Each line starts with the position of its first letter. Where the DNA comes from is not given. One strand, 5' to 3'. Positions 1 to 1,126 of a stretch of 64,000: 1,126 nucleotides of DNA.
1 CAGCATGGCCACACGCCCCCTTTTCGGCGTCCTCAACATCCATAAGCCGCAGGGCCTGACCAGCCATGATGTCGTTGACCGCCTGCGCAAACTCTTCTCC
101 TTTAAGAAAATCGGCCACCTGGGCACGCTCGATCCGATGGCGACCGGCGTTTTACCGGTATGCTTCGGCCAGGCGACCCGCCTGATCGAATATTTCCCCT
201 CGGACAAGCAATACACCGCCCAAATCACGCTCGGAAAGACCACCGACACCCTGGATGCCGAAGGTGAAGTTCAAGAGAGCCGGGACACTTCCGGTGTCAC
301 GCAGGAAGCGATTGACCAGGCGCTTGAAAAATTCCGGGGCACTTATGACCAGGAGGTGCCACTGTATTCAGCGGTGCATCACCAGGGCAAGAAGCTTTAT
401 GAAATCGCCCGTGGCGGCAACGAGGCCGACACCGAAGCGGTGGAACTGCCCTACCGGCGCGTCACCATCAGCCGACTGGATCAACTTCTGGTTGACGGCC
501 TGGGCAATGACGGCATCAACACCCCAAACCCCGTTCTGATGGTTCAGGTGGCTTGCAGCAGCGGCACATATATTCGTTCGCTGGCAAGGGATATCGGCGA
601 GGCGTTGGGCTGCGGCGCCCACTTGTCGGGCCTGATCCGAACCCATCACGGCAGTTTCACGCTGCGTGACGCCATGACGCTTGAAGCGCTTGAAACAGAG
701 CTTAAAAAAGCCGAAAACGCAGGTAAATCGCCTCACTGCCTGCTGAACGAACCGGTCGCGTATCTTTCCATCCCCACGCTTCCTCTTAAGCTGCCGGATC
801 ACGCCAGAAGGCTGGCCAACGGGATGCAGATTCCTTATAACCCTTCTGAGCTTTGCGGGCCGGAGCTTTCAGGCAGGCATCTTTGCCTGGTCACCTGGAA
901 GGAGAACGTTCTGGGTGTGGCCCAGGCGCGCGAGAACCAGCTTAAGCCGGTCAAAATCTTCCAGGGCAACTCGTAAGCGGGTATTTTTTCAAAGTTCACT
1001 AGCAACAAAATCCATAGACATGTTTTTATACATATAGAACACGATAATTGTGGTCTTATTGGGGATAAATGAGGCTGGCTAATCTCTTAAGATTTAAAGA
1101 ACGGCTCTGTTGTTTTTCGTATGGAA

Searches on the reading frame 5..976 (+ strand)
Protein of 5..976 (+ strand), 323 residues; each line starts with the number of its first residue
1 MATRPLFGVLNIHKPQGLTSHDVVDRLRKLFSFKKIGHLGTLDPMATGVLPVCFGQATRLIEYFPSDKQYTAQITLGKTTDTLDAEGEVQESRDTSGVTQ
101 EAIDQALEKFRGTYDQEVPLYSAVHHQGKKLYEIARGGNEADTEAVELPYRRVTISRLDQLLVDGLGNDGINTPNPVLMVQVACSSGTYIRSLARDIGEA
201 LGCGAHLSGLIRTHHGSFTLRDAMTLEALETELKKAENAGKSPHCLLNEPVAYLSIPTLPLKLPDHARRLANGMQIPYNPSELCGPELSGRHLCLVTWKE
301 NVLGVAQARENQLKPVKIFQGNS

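Call 73: search_protein_families(library=pfam, proteins=[window:5-976:+], max_evalue=0.00001)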
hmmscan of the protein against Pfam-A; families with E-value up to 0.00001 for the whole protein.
window:5-976:+ (323 aa): 2 families
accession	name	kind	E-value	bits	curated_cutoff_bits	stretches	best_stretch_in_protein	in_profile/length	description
PF01509.24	TruB_N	-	1.4e-47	162.2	27.3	1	28-190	1-149/149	TruB family pseudouridylate synthase (N terminal domain)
PF16198.10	TruB_C_2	-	1.8e-12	47.6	29.3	1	191-238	1-48/66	tRNA pseudouridylate synthase B C-terminal domain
